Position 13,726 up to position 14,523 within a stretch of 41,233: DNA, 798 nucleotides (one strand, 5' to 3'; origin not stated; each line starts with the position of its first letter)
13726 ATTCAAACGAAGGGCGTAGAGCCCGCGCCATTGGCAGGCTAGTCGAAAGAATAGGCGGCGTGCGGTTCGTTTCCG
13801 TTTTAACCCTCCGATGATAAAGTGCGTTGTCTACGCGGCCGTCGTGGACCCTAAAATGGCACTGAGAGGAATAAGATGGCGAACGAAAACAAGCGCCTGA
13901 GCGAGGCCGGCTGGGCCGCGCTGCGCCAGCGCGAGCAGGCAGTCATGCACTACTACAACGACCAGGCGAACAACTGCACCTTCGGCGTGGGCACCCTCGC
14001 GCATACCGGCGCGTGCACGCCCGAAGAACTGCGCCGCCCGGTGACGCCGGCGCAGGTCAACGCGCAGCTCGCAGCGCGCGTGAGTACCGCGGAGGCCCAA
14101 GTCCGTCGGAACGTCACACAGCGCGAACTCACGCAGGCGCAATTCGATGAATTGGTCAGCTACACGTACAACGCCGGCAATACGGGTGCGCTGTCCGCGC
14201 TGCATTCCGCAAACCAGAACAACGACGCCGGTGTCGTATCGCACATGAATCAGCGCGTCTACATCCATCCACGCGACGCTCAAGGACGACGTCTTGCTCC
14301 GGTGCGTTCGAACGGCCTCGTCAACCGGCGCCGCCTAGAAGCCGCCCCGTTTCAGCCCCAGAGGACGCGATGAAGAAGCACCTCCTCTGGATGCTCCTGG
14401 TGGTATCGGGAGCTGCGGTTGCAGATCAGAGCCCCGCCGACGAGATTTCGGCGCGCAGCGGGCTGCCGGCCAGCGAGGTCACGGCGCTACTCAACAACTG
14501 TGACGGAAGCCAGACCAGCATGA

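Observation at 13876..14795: Signal-less GH24 muramidase translationally coupled to a secreted DUF1311/LprI-like protein: a toxin-immunity-like pair in the moron slot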

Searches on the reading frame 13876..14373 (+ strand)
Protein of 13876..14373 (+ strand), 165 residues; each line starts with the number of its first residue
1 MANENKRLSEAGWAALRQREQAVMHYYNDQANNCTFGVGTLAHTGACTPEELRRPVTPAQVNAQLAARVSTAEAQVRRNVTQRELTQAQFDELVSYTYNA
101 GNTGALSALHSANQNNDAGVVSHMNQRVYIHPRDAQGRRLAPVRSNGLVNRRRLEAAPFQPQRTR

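Call 3: search_protein_families(library=pfam, proteins=[window:13876-14373:+], max_evalue=0.1)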
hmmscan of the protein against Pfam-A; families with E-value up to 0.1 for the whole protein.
window:13876-14373:+ (165 aa): 1 family
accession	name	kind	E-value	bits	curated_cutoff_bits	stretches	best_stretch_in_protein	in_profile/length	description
PF00959.24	Phage_lysozyme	-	5.1e-15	56.3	22.3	1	22-154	6-124/125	Phage lysozyme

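Call 4: search_protein_families(library=phrogs, proteins=[window:13876-14373:+], max_evalue=0.01)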
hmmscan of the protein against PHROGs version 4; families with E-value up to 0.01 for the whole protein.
window:13876-14373:+ (165 aa): 3 families
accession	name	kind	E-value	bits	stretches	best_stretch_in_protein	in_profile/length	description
phrog_7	-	lysis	9.7e-22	77.9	1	2-158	548-694/873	endolysin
phrog_7910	-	lysis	0.00011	23.7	1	62-155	3-87/96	endolysin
phrog_10457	-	lysis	0.0037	18.4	1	67-123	10-67/95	endolysin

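Call 6: search_protein_families(library=ncbifam, proteins=[window:13876-14373:+], max_evalue=0.1)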
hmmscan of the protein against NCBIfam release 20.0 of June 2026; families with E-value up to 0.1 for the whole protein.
window:13876-14373:+ (165 aa): 1 family
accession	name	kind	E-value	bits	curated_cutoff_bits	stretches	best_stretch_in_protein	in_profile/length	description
NF058676.1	BaGTA_endo_BgtA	equivalog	6.9e-11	42.1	315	1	6-157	2-143/220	gene transfer agent endolysin BgtA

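Call 7: search_protein_families(library=padloc, proteins=[window:13876-14373:+], max_evalue=0.1)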
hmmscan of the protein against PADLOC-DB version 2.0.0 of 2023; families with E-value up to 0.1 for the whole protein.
window:13876-14373:+ (165 aa): 0 families

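Call 10: search_dna_similar(query=window:13876-14370:+, collection=phages, mode=protein, max_rows=30, max_evalue=0.001)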
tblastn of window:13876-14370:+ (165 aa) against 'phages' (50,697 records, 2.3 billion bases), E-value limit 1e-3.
Records with a match: 261; places in all: 262; records where one place covers at least 80% of the query: 249.
Best place of each record, by identity: <60% 261.
By first word of the organism name: Escherichia 118; Salmonella 73; Felixounavirus 14; Shigella 12; Enterobacteria 9; Citrobacter 5; Ralstonia 4; Erwinia 4; Phage 3; Enterobacter 3; and 11 more.
By host as written in the record: Escherichia coli 32; - 30; Escherichia coli K-12 MG1655 20; Escherichia coli O157:H7 11; Salmonella enterica 7; Salmonella sp. 6; Salmonella enterica subsp. enterica 5; Escherichia sp. 5; and 85 more.
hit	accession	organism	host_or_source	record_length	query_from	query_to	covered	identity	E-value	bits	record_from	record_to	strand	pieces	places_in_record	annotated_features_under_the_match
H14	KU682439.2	Stenotrophomonas phage vB_SmaS-DLP_6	Stenotrophomonas maltophilia D1571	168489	8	161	93%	32.1%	7e-7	53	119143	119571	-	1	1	endolysin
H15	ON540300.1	Escherichia phage ECOH1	Escherichia coli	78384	7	156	91%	32.7%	2e-7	55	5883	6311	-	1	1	rrrD: lysozyme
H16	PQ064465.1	Salmonella phage vB_CECAV_041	Salmonella enterica subsp. enterica ...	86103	7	156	91%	32.7%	2e-7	55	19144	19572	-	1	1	endolysin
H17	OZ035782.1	Felixounavirus LF110P2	-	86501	7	156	91%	32.7%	4e-7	54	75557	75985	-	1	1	record has no annotation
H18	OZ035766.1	Felixounavirus LF110P2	-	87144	7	156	91%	32.7%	4e-7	54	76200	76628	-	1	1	record has no annotation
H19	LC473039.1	Escherichia phage L27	-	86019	7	156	91%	32.7%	5e-7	54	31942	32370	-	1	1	phage lysin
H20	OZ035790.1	Felixounavirus LF110P4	-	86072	7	159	93%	32.0%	9e-8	56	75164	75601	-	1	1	record has no annotation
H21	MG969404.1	Salmonella phage GE_vB_7A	Salmonella enterica subsp. enterica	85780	7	159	93%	31.6%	2e-7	55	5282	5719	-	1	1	record has no annotation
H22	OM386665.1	Escherichia phage vB_EcoM_ESCO56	Escherichia coli DH5a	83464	7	159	93%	31.6%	6e-7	54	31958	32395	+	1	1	endolysin glycoside hydrolase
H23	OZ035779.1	Felixounavirus LF82P3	-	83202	7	159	93%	31.6%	6e-7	54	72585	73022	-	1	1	record has no annotation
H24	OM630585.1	Escherichia phage vB_EcoM_LNA6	Escherichia coli K12 substrain MG1655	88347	7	156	91%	32.2%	3e-7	55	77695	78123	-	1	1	record has no annotation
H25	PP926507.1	Salmonella phage PMBT20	Salmonella enterica subsp. enterica ...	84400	7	156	91%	32.2%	3e-7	54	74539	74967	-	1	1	lysin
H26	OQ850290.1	Escherichia phage vB_EcoM_ULIM8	Escherichia sp.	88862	7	156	91%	32.2%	4e-7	54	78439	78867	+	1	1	lysin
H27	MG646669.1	Salmonella phage BPS17W1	Salmonella enterica subsp. enterica ...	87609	7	156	91%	32.2%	5e-7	54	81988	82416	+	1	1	lysin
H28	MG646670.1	Salmonella phage BPS15S6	Salmonella enterica subsp. enterica ...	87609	7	156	91%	32.2%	5e-7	54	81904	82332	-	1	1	lysin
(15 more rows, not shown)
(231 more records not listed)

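Call 12: find_homologous_proteins(query=window:13876-14370:+, max_evalue=0.00001)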
Query window:13876-14370:+ (165 aa): 185 proteins with E <= 0.00001 among 265 candidates; the best 120 are listed.
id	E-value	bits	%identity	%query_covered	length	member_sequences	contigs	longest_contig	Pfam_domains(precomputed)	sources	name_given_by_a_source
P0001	1.0e-98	345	96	100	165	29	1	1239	PF00959.25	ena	-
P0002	1.4e-90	319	89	100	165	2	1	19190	PF00959.25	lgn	-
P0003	1.2e-89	316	89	100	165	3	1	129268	PF00959.25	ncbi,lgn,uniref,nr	ncbi:phage lysozyme family protein [Burkholderia pseudomallei TSV28]|uniref:lysozyme n=1 Tax=Burkhol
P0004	3.7e-88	311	90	96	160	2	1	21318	PF00959.25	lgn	-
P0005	8.1e-87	307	88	100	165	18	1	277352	PF00959.25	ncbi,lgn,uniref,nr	ncbi:glycoside hydrolase family protein [Burkholderia cepacia]|uniref:glycoside hydrolase family pro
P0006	6.8e-83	294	85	98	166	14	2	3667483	PF00959.25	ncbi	ncbi:lysozyme [Burkholderia pyrrocinia]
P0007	1.0e-80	287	81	100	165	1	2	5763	PF00959.25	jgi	jgi:lysozyme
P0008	1.1e-80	287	84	98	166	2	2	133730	PF00959.25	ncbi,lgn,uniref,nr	ncbi:glycoside hydrolase family protein [Burkholderia ubonensis]|uniref:Lysozyme n=1 Tax=Burkholderi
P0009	1.8e-80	286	83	98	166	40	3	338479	PF00959.25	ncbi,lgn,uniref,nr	ncbi:lysozyme [Burkholderia ubonensis]|uniref:glycoside hydrolase family protein n=1 Tax=Burkholderi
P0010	1.8e-80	286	82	99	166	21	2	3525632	PF00959.25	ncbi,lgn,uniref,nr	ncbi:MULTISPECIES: glycoside hydrolase family protein [unclassified Burkholderia]|uniref:glycoside h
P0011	2.4e-80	286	81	98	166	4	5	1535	PF00959.25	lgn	-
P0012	8.3e-79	281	84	97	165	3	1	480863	PF00959.25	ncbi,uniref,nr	ncbi:lysozyme [Caballeronia sp. ATUFL_F2_KS9A]|uniref:lysozyme n=1 Tax=Caballeronia sp. ATUFL_F2_KS9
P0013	1.5e-78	280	82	95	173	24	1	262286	PF00959.25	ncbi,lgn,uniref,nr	ncbi:glycoside hydrolase family protein [Burkholderia gladioli]|uniref:glycoside hydrolase family pr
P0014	9.5e-77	274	80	98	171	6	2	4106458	PF00959.25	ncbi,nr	ncbi:lysozyme [Burkholderia thailandensis]|nr:lysozyme [Burkholderia thailandensis] PNE74332.1 lysoz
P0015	2.2e-76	273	80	98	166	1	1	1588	PF00959.25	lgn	-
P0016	9.1e-76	271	77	98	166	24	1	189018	PF00959.25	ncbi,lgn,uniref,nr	ncbi:lysozyme [Burkholderia sp. AU28863]|uniref:lysozyme n=1 Tax=Burkholderia sp. AU28863 TaxID=2015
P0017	1.4e-75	270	79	100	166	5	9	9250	PF00959.25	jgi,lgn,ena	jgi:lysozyme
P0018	1.6e-75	270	78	100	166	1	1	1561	PF00959.25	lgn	-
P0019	5.2e-75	268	80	98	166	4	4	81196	PF00959.25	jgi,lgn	jgi:lysozyme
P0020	8.7e-75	268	78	98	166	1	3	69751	PF00959.25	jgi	jgi:lysozyme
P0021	2.4e-74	266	78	100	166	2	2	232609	PF00959.25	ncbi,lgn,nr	ncbi:glycoside hydrolase family protein [Trinickia dabaoshanensis]|nr:glycoside hydrolase family pro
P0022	2.8e-74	266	78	98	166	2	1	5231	PF00959.25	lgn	-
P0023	1.0e-73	264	77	98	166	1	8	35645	PF00959.25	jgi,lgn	jgi:lysozyme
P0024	2.1e-73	263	78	98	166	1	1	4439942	PF00959.25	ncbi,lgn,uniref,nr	ncbi:glycoside hydrolase family protein [Burkholderia mayonis]|uniref:Lysozyme n=1 Tax=Burkholderia 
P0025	2.7e-73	263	78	98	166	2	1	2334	PF00959.25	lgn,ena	-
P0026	5.5e-73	262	78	98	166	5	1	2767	PF00959.25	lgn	-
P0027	5.8e-72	259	76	96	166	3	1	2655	PF00959.25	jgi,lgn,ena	-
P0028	2.1e-71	257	75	95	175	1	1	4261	PF00959.25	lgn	-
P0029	6.1e-70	252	86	88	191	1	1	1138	PF00959.25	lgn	-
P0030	3.0e-66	240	71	98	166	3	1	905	PF00959.25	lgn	-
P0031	6.6e-64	232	74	100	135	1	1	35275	PF00959.25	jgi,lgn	-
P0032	7.2e-64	232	70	93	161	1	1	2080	PF00959.25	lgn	-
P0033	3.3e-62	227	68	96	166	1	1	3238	PF00959.25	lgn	-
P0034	5.9e-60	220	69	98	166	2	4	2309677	PF00959.25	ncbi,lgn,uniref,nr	ncbi:glycoside hydrolase family protein [Paraburkholderia sabiae]|uniref:Lysozyme n=1 Tax=Paraburkho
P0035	1.5e-59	218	65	100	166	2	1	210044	PF00959.25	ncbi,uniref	ncbi:glycoside hydrolase family protein [Paraburkholderia xenovorans]|uniref:lysozyme n=1 Tax=Parabu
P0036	1.7e-59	218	68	98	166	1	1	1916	PF00959.25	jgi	jgi:lysozyme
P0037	2.1e-59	218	68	97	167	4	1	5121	PF00959.25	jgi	jgi:lysozyme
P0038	3.4e-59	217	65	100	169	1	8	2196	PF00959.25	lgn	-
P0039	3.4e-59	217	66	97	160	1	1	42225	PF00959.25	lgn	-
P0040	4.2e-59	217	67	96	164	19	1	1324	PF00959.25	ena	-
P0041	8.6e-59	216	66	97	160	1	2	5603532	PF00959.25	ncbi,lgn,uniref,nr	ncbi:lysozyme [Collimonas arenae]|uniref:lysozyme n=1 Tax=Collimonas arenae TaxID=279058 RepID=UPI00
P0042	8.9e-59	216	66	97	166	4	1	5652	PF00959.25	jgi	jgi:lysozyme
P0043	1.1e-58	215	63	99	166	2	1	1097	PF00959.25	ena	-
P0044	1.4e-58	215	65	98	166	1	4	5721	PF00959.25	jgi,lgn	-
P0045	3.3e-58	214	66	99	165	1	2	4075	PF00959.25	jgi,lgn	jgi:lysozyme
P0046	4.0e-58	214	66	99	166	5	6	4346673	PF00959.25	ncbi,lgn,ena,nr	ncbi:MAG: glycoside hydrolase family protein [Sterolibacteriaceae bacterium]|nr:glycoside hydrolase 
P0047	4.1e-58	214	66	97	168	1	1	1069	PF00959.25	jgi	jgi:lysozyme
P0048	4.1e-58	214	64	98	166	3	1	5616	PF00959.25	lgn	-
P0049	7.1e-58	213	67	100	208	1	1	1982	PF00959.25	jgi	jgi:lysozyme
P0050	7.5e-58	213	65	98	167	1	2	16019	PF00959.25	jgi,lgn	jgi:lysozyme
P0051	7.6e-58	213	64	97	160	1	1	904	PF00959.25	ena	-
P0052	9.0e-58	212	66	97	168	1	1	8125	PF00959.25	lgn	-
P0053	2.3e-57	211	65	98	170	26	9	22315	PF00959.25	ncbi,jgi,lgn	ncbi:glycoside hydrolase family protein [Variovorax sp. 2RAF20]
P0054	3.6e-57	211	65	97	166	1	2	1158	PF00959.25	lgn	-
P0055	4.7e-57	210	64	98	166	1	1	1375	PF00959.25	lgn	-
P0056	4.8e-57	210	63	98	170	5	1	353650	PF00959.25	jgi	jgi:lysozyme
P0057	6.0e-57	210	66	97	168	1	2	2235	PF00959.25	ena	-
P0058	6.5e-57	210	62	98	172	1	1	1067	PF00959.25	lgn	-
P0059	7.2e-57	210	64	97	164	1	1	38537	PF00959.25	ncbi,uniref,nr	ncbi:glycoside hydrolase family protein [Paraburkholderia lacunae]|uniref:Lysozyme n=1 Tax=Paraburkh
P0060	8.3e-57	209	64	97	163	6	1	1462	PF00959.25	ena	-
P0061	9.0e-57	209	64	99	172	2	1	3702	PF00959.25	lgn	-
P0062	1.2e-56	209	65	98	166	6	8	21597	PF00959.25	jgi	jgi:lysozyme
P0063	1.3e-56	209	65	97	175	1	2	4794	PF00959.25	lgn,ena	-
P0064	1.4e-56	209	64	97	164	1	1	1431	PF00959.25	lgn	-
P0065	2.1e-56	208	63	100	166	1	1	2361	PF00959.25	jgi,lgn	jgi:lysozyme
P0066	2.6e-56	208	64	96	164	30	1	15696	PF00959.25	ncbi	-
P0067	2.7e-56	208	64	96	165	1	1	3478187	PF00959.25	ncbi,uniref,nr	ncbi:lysozyme [Paraburkholderia sp. HP33-1]|uniref:lysozyme n=1 Tax=Paraburkholderia sp. HP33-1 TaxI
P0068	3.4e-56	207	62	99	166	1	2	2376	PF00959.25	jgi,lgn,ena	-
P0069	4.5e-56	207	64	96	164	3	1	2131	PF00959.25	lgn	-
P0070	4.5e-56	207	61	97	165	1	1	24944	PF00959.25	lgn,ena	-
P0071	4.8e-56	207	62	99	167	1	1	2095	PF00959.25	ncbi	-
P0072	5.0e-56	207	63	97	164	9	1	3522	PF00959.25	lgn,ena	-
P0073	5.2e-56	207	61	99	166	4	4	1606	PF00959.25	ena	-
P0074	1.4e-55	205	64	96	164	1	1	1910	PF00959.25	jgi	jgi:lysozyme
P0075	1.5e-55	205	64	97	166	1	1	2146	PF00959.25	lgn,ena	-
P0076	1.8e-55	205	64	100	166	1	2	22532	PF00959.25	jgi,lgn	jgi:lysozyme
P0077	3.2e-55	204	64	98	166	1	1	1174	PF00959.25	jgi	-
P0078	3.5e-55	204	62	99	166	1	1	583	PF00959.25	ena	-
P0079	7.3e-55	203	64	97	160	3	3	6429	PF00959.25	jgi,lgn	jgi:lysozyme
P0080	7.4e-55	203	63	97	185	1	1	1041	PF00959.25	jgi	jgi:lysozyme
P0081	8.4e-55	203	63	97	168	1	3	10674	PF00959.25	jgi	jgi:lysozyme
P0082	9.9e-55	203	63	99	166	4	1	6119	PF00959.25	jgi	-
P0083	9.9e-55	203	62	99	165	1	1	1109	PF00959.25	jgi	jgi:lysozyme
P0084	1.1e-54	203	62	98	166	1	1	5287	PF00959.25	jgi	jgi:lysozyme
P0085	1.1e-54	202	63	96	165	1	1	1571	PF00959.25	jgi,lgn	-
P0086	1.3e-54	202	64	96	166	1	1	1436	PF00959.25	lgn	-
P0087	1.4e-54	202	60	98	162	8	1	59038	PF00959.25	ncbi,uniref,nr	ncbi:lysozyme [Methylobacter sp. BlB1]|uniref:lysozyme n=1 Tax=Methylobacter sp. BlB1 TaxID=2785914 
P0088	1.6e-54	202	61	100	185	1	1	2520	PF00959.25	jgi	jgi:lysozyme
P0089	1.8e-54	202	62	98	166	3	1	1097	PF00959.25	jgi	-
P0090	2.0e-54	202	63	98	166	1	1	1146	PF00959.25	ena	-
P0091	2.2e-54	202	63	96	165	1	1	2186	PF00959.25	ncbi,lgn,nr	ncbi:MAG TPA: glycoside hydrolase family protein [Polyangiaceae bacterium]|nr:glycoside hydrolase fa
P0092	2.2e-54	202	61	98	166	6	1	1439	PF00959.25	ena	-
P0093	2.2e-54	202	63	95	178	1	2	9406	PF00959.25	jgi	jgi:lysozyme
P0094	3.3e-54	201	64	97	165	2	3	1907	PF00959.25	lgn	-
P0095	3.6e-54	201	58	99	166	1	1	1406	PF00959.25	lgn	-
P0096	4.7e-54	200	63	97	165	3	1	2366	PF00959.25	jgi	jgi:lysozyme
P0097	4.8e-54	200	63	96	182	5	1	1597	PF00959.25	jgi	jgi:lysozyme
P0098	5.1e-54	200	62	98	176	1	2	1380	PF00959.25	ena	-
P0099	6.8e-54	200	60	98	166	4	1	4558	PF00959.25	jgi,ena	-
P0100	1.0e-53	199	61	96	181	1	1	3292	PF00959.25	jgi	jgi:lysozyme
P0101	1.1e-53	199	62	100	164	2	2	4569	PF00959.25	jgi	jgi:lysozyme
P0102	1.4e-53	199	63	97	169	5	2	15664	PF00959.25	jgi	jgi:lysozyme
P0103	1.6e-53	199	80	72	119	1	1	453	PF00959.25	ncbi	ncbi:glycoside hydrolase family protein, partial [Burkholderia ambifaria]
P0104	1.6e-53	199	61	97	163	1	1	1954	PF00959.25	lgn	-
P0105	1.8e-53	199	61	98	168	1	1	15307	PF00959.25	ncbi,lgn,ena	-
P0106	1.9e-53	198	66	90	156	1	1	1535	PF00959.25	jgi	jgi:GH24 family phage-related lysozyme (muramidase)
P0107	2.9e-53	198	64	97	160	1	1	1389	PF00959.25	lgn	-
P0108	3.2e-53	198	63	97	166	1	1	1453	PF00959.25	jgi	jgi:lysozyme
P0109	3.7e-53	198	61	91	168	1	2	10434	PF00959.25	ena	-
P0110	5.2e-53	197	58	97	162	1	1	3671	PF00959.25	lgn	-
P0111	5.6e-53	197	61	97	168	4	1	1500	PF00959.25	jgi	jgi:lysozyme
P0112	5.6e-53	197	61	98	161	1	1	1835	PF00959.25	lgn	-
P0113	7.7e-53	196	62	98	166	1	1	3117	PF00959.25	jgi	jgi:lysozyme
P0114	9.9e-53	196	61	97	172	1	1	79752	PF00959.25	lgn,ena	-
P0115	1.3e-52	196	63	96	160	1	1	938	PF00959.25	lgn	-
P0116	1.3e-52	196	61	96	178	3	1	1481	PF00959.25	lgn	-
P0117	2.0e-52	195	61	96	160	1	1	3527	PF00959.25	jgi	jgi:lysozyme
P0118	2.0e-52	195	63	97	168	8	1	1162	PF00959.25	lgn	-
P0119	2.4e-52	195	61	100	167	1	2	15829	PF00959.25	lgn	-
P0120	2.7e-52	195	60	98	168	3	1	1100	PF00959.25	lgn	-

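Call 15: find_encoding_contigs(protein=P0005, flank=10000, max_places=3)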
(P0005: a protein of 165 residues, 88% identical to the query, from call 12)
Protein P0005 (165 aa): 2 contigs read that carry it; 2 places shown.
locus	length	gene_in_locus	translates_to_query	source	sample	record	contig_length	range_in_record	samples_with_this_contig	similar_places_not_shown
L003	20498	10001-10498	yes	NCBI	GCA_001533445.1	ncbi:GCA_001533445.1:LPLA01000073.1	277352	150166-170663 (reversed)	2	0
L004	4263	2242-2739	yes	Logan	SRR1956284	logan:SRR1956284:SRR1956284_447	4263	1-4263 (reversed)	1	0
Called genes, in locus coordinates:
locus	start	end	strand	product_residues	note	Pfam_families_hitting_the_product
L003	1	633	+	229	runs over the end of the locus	PF05100:Phage_tail_L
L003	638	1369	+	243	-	PF14464:Prok-JAB, PF00877:NLPC_P60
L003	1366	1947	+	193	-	PF06805:Lambda_tail_I (faint)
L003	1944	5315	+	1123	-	PF24801:FNIII-A_GpJ, PF13550:Phage-tail_3, PF09327:Phage_Tail_Tip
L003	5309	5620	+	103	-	-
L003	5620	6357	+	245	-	-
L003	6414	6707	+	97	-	PF04550:Phage_holin_3_2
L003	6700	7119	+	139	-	-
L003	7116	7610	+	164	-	PF10721:DUF2514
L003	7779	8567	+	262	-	PF02086:MethyltransfD12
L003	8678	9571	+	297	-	-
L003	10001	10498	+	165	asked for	PF00959:Phage_lysozyme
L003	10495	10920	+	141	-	PF07007:LprI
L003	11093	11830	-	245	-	-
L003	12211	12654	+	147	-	PF00583:Acetyltransf_1, PF13673:Acetyltransf_10, PF13508:Acetyltransf_7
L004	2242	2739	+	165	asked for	PF00959:Phage_lysozyme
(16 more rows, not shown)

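Call 16: find_encoding_contigs(protein=P0014, flank=10000, max_places=3)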
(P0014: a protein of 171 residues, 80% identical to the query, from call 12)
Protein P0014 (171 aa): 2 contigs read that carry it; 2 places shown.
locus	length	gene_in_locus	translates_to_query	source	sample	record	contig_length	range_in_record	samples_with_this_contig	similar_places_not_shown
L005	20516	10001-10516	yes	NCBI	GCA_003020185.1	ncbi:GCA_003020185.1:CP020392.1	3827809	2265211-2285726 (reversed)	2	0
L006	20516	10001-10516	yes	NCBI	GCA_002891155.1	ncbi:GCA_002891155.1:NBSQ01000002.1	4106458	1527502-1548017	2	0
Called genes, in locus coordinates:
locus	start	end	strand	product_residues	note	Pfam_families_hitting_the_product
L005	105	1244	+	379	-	PF13609:Porin_4, PF00267:Porin_1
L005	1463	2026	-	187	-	PF03449:GreA_GreB_N, PF01272:GreA_GreB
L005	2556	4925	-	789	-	PF01966:HD, PF13328:HD_4, PF04607:RelA_SpoT, PF02824:TGS, PF28438:RelA_RIS, PF13291:ACT_4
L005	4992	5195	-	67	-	PF01192:RNA_pol_Rpb6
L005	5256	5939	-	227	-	PF00625:Guanylate_kin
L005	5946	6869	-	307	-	PF03755:YicC-like_N, PF08340:YicC-like_C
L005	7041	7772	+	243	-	PF01138:RNase_PH, PF03725:RNase_PH_C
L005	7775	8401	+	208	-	PF01725:Ham1p_like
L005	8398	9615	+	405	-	PF04055:Radical_SAM, PF06969:HemN_C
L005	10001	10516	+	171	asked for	PF00959:Phage_lysozyme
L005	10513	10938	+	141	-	PF07007:LprI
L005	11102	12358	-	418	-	PF00872:Transposase_mut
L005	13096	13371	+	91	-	-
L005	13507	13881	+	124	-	-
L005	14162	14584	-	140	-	PF04828:GFA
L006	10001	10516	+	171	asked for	PF00959:Phage_lysozyme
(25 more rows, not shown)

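Call 17: find_encoding_contigs(protein=P0041, flank=10000, max_places=2)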
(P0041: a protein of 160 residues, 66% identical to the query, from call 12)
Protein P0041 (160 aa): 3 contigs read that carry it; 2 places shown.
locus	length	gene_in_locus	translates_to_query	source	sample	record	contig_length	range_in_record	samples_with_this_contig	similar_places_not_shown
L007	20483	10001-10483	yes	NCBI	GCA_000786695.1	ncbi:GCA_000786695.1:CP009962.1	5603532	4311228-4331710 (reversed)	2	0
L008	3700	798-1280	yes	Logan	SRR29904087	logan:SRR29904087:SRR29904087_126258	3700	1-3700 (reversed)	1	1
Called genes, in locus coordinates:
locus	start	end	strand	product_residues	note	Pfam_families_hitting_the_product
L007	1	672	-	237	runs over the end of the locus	PF05944:Phage_term_smal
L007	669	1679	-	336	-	PF05125:Phage_cap_P2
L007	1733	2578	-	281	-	PF05929:Phage_GPO_N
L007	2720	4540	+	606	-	PF06056:Terminase_5, PF03237:Terminase_6N, PF17289:Terminase_6C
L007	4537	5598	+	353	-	PF04860:Phage_portal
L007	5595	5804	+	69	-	-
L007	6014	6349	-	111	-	-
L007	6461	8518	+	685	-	-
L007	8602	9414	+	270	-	PF04355:BamE, PF00691:OmpA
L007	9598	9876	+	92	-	PF01527:HTH_Tnp_1, PF13542:HTH_Tnp_ISL3 (weak), PF13384:HTH_23, PF13518:HTH_28 (weak)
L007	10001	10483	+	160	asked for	PF00959:Phage_lysozyme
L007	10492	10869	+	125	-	PF07007:LprI (weak)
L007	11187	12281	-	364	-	PF08937:ThsB_TIR (weak), PF13676:TIR_2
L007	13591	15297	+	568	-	PF07730:HisKA_3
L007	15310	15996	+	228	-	PF00072:Response_reg, PF00196:GerE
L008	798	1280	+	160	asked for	PF00959:Phage_lysozyme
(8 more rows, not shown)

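Call 18: find_encoding_contigs(protein=P0046, flank=10000, max_places=3)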
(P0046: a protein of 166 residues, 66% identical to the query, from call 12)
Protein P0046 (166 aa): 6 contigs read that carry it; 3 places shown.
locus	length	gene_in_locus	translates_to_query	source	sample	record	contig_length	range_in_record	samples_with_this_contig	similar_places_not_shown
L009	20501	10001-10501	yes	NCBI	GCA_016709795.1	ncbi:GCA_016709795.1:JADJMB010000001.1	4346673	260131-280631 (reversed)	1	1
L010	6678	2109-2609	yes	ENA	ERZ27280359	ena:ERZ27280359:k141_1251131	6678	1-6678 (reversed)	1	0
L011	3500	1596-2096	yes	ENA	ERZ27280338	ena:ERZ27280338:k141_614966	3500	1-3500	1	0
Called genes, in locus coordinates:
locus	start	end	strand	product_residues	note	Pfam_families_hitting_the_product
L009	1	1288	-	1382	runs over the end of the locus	PF02384:N6_Mtase (faint), PF18135:Type_ISP_C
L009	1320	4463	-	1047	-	PF00270:DEAD (faint), PF13091:PLDc_2, PF00176:SNF2-rel_dom (faint), PF04851:ResIII, PF13401:AAA_22 (faint), PF00271:Helicase_C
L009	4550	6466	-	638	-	PF13667:ThiC-associated, PF01964:ThiC_Rad_SAM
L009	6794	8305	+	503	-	PF16747:Adhesin_E (weak), PF00194:Carb_anhydrase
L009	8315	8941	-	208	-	PF00583:Acetyltransf_1 (weak), PF13508:Acetyltransf_7 (faint)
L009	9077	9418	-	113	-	-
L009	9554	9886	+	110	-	-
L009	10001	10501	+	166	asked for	PF00959:Phage_lysozyme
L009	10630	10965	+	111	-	-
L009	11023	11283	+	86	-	-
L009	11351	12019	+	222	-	PF10502:Peptidase_S26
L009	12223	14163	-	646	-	PF00350:Dynamin_N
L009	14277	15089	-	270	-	PF01149:Fapy_DNA_glyco, PF06831:H2TH, PF06827:zf-FPG_IleRS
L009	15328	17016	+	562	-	PF12895:ANAPC3 (faint), PF13371:TPR_9 (faint), PF13428:TPR_14 (faint), PF14559:TPR_19 (faint), PF24575:TPR_Slam, PF09976:TPR_21, PF13432:TPR_16 (weak), PF13424:TPR_12 (weak), +12 more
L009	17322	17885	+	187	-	PF03550:LolB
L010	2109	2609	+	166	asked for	PF00959:Phage_lysozyme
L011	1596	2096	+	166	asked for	PF00959:Phage_lysozyme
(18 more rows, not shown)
